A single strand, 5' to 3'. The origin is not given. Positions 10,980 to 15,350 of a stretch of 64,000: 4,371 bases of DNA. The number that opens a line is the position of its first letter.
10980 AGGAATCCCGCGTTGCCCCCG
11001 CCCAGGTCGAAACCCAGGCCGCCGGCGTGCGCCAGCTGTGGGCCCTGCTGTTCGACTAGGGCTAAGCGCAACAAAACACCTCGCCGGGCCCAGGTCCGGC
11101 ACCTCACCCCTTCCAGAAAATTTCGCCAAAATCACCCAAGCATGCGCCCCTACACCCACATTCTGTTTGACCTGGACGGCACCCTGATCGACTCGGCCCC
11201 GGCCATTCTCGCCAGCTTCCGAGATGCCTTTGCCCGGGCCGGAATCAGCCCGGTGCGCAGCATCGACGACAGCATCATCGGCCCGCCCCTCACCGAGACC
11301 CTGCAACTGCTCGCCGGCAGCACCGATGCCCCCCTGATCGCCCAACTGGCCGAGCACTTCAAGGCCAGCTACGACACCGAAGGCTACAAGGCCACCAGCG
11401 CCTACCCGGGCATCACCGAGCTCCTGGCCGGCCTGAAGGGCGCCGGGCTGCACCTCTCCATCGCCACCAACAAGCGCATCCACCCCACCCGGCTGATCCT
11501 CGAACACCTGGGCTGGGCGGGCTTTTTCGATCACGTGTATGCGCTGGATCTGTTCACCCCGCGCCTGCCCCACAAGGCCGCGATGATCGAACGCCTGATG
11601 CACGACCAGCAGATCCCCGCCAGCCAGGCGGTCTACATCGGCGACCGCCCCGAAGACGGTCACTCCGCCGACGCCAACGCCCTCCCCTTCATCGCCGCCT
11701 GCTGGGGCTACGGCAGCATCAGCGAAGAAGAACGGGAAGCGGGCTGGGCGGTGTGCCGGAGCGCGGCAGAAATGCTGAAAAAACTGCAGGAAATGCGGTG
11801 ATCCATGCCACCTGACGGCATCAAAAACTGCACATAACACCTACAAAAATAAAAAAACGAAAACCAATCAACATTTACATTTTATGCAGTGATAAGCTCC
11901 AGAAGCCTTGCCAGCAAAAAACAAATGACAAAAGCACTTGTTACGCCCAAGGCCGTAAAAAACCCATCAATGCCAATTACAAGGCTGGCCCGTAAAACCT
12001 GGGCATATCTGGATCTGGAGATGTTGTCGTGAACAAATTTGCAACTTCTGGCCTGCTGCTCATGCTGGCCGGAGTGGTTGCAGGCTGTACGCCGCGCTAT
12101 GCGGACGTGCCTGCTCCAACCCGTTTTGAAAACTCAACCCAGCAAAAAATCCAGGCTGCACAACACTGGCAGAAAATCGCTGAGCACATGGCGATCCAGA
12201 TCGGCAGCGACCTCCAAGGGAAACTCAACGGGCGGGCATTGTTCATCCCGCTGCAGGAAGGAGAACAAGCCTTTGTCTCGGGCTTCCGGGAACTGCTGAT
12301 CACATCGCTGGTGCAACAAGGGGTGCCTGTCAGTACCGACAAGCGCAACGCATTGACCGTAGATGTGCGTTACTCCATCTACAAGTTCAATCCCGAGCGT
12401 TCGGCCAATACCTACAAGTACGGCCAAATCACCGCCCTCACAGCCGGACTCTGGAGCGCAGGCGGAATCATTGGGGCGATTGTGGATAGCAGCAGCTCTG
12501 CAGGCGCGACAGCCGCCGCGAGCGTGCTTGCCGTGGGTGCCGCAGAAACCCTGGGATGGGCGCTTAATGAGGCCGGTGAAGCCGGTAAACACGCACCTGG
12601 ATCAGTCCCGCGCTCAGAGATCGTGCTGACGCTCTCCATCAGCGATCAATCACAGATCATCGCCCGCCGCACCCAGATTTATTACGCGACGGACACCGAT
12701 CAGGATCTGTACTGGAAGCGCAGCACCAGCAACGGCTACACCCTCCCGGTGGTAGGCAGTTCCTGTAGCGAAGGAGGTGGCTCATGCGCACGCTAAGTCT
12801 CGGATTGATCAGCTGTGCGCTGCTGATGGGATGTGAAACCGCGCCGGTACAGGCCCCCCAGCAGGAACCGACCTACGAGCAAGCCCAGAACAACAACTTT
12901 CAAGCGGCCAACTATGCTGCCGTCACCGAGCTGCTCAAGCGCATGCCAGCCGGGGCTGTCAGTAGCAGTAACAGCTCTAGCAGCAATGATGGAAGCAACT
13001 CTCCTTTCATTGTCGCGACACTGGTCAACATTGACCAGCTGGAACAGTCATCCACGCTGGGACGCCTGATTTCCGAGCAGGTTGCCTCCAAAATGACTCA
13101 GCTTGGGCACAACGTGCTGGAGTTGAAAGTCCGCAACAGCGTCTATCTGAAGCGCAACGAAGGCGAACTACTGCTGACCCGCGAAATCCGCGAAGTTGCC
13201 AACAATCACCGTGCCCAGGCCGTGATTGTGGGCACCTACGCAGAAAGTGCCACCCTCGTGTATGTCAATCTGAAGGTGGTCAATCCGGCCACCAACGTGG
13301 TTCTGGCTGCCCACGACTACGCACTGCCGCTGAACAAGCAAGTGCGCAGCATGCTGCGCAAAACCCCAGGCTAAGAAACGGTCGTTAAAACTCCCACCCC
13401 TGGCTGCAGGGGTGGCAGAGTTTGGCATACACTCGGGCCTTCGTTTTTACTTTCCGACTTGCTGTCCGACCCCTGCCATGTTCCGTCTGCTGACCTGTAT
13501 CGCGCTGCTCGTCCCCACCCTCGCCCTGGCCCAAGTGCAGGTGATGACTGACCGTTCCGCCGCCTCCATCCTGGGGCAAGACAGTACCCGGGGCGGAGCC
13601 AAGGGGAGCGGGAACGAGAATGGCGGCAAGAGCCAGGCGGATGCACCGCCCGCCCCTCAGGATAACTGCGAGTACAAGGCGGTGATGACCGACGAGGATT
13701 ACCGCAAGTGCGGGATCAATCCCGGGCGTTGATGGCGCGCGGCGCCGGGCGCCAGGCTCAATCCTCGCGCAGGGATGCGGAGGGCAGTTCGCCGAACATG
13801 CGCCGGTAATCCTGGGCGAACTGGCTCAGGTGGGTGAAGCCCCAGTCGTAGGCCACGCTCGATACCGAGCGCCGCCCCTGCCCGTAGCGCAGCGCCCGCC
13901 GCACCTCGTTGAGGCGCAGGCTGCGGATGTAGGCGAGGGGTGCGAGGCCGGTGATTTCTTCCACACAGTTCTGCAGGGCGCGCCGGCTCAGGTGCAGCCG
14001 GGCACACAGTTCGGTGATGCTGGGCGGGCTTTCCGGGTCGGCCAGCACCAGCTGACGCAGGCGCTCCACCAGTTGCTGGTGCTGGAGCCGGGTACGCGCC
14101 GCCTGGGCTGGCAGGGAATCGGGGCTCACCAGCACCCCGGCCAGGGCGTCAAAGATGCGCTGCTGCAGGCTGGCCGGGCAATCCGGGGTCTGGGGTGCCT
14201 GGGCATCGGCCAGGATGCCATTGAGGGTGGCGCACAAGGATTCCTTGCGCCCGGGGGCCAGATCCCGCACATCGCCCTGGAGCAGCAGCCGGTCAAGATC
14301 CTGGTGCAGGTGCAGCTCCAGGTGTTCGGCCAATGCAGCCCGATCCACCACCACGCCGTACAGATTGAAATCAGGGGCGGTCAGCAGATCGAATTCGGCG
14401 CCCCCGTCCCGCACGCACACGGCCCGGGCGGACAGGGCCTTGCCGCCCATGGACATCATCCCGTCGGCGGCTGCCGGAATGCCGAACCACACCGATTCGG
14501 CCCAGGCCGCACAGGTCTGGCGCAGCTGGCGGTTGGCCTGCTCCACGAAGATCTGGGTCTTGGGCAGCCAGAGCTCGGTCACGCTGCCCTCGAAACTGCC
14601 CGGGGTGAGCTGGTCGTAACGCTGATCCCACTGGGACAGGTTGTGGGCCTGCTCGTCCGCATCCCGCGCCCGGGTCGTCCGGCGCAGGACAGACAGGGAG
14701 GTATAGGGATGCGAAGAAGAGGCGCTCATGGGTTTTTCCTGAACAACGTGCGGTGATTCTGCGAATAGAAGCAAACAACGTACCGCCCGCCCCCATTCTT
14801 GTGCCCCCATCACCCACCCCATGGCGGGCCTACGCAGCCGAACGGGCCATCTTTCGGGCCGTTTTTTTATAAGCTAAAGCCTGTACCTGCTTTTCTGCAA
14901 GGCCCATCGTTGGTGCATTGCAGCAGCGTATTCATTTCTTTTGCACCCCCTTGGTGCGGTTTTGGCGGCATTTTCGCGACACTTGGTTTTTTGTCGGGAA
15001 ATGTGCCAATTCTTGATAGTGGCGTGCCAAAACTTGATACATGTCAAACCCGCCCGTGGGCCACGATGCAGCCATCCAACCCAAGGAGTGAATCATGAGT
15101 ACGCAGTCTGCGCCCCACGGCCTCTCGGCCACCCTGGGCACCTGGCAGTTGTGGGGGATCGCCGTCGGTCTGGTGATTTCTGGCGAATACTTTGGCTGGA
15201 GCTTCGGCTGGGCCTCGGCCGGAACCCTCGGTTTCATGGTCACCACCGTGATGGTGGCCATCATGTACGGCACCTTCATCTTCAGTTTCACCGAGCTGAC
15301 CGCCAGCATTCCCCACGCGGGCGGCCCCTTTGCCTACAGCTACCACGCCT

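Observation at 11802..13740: Lower-GC islet with two overlapping lipoprotein genes and a small Cys-pair secreted peptide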

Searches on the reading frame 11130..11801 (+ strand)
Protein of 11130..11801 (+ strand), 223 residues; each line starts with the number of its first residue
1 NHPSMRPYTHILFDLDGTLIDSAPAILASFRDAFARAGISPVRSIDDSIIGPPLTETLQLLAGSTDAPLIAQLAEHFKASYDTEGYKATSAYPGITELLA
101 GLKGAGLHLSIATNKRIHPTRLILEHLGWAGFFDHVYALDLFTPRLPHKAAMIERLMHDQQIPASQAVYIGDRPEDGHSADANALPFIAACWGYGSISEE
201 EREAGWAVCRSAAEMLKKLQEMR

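Call 3: search_protein_families(library=pfam, proteins=[window:11130-11801:+], max_evalue=0.1)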
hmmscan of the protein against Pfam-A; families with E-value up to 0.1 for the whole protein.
window:11130-11801:+ (223 aa): 5 families
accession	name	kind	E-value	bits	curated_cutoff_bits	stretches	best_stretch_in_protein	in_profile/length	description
PF13419.12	HAD_2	-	1e-29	104.3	23.8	1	11-189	1-177/178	Haloacid dehalogenase-like hydrolase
PF00702.32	Hydrolase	-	3.8e-18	67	26.4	1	9-176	2-183/191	haloacid dehalogenase-like hydrolase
PF12710.13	HAD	-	1.4e-11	45.6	27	1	11-176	1-184/189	haloacid dehalogenase-like hydrolase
PF08282.18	Hydrolase_3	-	0.00028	21.1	20.9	0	11-37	1-27/255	haloacid dehalogenase-like hydrolase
PF13344.12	Hydrolase_6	-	0.00059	20.3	27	0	87-145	11-67/101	Haloacid dehalogenase-like hydrolase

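Call 4: search_protein_families(library=ncbifam, proteins=[window:11130-11801:+], max_evalue=0.1)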
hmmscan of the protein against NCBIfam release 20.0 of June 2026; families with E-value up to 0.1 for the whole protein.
window:11130-11801:+ (223 aa): 33 families (the best 25 are shown)
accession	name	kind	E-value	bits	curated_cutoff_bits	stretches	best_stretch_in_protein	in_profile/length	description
TIGR01449.2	PGP_bact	equivalog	1.2e-26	93.5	180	1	11-203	1-198/213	phosphoglycolate phosphatase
NF009695.0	PRK13222.1-2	equivalog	8.3e-26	90.9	225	1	7-220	5-223/226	phosphoglycolate phosphatase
NF009700.0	PRK13226.1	equivalog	3.5e-22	79.2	342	1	10-200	14-204/229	phosphoglycolate phosphatase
TIGR01454.1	AHBA_synth_RP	hypoth_equivalog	5.1e-17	62.2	246.65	1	11-216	1-200/205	AHBA synthesis associated protein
NF009804.0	PRK13288.1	equivalog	9.7e-16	57.9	218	1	10-177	5-168/215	pyrophosphatase PpaX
NF009697.0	PRK13222.1-4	equivalog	4.4e-15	55.6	327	1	9-195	8-198/232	phosphoglycolate phosphatase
NF009698.0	PRK13223.1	equivalog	9.1e-15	54.6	466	1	11-196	16-206/272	phosphoglycolate phosphatase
NF009696.0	PRK13222.1-3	equivalog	1.9e-14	53.9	359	1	10-207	5-201/223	N-acetylmuramic acid 6-phosphate phosphatase MupP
TIGR02253.1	CTE7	subfamily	4.2e-12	46.3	169.75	1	76-176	81-179/221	TIGR02253 family HAD-type hydrolase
NF009694.0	PRK13222.1-1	equivalog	7.3e-12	45.1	415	2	75-195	96-215/252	phosphoglycolate phosphatase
NF009699.0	PRK13225.1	equivalog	3.2e-09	36.7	368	1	10-195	64-243/273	phosphoglycolate phosphatase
TIGR03351.1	PhnX-like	hypoth_equivalog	1.7e-08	34.7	218.9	1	12-181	5-180/220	phosphonatase-like hydrolase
TIGR02009.1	PGMB-YQAB-SF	subfamily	4.8e-08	33.4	153.35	1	9-136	2-133/186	beta-phosphoglucomutase family hydrolase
NF008610.0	PRK11587.1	equivalog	6.1e-07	29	282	1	11-114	6-107/219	sugar phosphatase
TIGR01662.1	HAD-SF-IIIA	subfamily_domain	8.7e-07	29.1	44.6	1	88-187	23-135/141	HAD-IIIA family hydrolase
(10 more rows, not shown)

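Call 12: find_related_loci(query=window:11130-11801:+, collection=genome_contigs, flank=10000)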
Query window:11130-11801:+ (223 aa) in genome_contigs; peptide patterns used: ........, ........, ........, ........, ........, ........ (x = any residue, [..] = any of these).
86 stretches matched a pattern; 7 encode a relative of the query (tblastn E <= 1e-3); 7 distinct loci.
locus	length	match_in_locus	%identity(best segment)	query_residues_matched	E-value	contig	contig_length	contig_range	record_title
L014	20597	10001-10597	76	8-206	2e-100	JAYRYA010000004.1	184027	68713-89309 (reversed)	MAG: Zoogloea sp. isolate EBPR_s431bin.12 NODE_108_length_184027_cov_3.400788, whole genome shotgun sequence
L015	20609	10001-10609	75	4-206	8e-100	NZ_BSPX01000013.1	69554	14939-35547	Zoogloea oryzae strain NBRC 102407 sequence013, whole genome shotgun sequence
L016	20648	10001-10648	65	4-219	5e-91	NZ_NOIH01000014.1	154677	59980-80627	Thauera propionica strain KNDSS-Mac4 contig_14, whole genome shotgun sequence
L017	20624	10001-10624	73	4-214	8e-90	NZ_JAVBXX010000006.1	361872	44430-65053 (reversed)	MAG: Azonexus sp. isolate GS18 5, whole genome shotgun sequence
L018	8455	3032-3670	64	3-215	2e-88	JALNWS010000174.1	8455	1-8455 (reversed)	MAG: Azoarcus sp. isolate SO_2016_LW2 bin 36 scaffold18582_LW138R_2016, whole genome shotgun sequence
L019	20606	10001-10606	73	5-206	2e-86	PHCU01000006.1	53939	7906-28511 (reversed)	MAG: Betaproteobacteria bacterium HGW-Betaproteobacteria-12 bjp_ig2158_scaffold_188, whole genome shotgun sequence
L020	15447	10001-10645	62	3-216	2e-83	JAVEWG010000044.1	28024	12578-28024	MAG: Rhodocyclaceae bacterium isolate BF4_14 NODE_4948_length_28024_cov_35.840700_Biofilm4, whole genome shotgun sequenc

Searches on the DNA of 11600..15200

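Call 31: search_rna_families(source=window, start=11600, end=15200, threshold=evalue, max_evalue=1)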
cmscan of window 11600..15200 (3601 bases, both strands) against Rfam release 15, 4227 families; matches with E-value up to 1: 1.
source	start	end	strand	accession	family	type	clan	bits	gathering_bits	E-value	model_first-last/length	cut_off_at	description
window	12000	12079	+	RF01811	PtaRNA1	Gene; antitoxin;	-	21.9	47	0.37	1-72/72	no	Plasmid transferred anti-sense RNA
